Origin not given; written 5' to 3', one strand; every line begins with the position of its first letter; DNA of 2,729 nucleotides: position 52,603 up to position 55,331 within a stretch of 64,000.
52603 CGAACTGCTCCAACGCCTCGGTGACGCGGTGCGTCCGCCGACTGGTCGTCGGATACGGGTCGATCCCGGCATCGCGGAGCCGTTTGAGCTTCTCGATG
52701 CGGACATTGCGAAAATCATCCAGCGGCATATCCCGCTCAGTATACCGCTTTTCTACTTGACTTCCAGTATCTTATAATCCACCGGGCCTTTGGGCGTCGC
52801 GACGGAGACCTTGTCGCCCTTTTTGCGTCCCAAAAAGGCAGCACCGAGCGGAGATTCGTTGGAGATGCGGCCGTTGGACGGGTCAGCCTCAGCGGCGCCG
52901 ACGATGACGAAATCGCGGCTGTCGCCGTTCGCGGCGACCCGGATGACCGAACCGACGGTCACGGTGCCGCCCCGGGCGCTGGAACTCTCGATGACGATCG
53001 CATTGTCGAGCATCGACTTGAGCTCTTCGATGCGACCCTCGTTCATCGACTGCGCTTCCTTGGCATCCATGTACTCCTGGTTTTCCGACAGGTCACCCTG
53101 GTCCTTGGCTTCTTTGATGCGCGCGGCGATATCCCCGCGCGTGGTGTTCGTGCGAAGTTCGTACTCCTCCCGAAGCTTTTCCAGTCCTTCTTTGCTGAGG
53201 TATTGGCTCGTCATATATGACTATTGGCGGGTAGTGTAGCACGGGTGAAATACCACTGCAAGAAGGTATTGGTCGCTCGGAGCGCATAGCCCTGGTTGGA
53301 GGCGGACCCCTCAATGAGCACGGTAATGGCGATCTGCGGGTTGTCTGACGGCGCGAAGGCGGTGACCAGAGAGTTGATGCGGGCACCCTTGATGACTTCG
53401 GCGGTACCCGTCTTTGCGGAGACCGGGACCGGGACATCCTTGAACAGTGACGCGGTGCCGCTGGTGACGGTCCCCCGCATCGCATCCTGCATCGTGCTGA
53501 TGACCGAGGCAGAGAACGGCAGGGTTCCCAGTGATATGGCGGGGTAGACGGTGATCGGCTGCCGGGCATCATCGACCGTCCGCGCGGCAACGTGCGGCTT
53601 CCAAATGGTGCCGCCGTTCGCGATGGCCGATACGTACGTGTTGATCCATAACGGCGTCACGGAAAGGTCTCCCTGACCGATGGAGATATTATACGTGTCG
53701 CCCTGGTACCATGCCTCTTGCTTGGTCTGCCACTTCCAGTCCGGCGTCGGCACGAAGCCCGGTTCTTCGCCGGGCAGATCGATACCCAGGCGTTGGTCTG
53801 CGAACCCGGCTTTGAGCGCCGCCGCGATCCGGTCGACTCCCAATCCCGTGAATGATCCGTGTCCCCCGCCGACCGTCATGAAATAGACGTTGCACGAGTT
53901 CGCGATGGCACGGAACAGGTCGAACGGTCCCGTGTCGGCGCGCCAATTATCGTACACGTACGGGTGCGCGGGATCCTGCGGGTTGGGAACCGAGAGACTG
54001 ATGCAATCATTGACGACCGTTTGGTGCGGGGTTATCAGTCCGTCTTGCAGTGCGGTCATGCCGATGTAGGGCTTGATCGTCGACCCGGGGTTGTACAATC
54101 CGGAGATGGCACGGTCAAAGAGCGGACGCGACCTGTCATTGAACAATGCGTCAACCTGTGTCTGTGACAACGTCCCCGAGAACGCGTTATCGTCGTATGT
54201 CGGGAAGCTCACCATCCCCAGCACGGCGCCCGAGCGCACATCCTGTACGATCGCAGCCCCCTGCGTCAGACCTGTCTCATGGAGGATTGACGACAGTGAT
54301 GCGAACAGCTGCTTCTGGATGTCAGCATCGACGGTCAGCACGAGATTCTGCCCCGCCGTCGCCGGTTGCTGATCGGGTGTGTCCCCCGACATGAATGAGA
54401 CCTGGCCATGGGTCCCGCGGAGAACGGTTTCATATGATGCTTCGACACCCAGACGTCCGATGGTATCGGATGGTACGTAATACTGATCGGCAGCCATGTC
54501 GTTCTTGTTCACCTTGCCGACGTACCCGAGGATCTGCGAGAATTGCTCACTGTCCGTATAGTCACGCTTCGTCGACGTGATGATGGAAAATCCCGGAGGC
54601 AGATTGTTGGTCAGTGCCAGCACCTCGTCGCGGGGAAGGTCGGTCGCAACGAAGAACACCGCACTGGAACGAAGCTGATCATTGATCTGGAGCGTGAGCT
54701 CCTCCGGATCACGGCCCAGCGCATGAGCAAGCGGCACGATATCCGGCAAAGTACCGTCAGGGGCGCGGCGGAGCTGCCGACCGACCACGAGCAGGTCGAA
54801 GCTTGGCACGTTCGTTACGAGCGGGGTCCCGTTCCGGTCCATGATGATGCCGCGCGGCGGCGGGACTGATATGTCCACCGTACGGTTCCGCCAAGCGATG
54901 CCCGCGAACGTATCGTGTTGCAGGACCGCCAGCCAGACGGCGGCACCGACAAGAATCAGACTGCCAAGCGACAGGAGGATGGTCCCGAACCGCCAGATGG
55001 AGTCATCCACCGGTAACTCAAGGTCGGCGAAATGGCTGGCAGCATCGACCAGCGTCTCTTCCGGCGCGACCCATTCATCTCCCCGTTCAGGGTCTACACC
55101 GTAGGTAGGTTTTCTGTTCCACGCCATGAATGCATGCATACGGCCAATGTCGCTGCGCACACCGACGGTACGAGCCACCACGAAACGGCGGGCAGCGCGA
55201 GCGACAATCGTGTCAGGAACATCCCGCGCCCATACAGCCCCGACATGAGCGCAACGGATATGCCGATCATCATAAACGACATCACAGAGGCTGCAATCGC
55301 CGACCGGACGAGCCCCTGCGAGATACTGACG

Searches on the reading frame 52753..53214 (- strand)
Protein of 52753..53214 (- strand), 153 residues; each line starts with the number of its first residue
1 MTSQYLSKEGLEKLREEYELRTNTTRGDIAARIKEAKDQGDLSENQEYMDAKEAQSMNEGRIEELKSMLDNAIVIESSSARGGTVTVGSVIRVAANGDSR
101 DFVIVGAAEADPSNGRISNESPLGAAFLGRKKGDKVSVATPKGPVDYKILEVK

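Call 21: search_protein_families(library=pfam, proteins=[window:52753-53214:-], max_evalue=0.00001)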
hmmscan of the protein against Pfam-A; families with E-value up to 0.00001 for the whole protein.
window:52753-53214:- (153 aa): 2 families
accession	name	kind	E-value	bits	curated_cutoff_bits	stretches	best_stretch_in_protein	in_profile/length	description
PF03449.20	GreA_GreB_N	-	4.6e-23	81.7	24.5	1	5-74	2-71/71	Transcription elongation factor, N-terminal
PF01272.25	GreA_GreB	-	2.1e-21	76.1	26.9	1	83-153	4-76/77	Transcription elongation factor, GreA/GreB, C-term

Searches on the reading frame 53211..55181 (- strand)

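Call 21: search_protein_families(library=pfam, proteins=[window:53211-55181:-], max_evalue=0.00001)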
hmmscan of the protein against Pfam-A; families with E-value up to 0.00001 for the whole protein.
window:53211-55181:- (656 aa): 2 families
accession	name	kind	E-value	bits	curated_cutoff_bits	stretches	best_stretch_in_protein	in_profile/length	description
PF00905.27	Transpeptidase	-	1e-50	173.1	22.1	1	308-635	1-290/299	Penicillin binding protein transpeptidase domain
PF03717.20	PBP_dimer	-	1.5e-30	107.4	24.4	1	106-262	2-166/180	Penicillin-binding Protein dimerisation domain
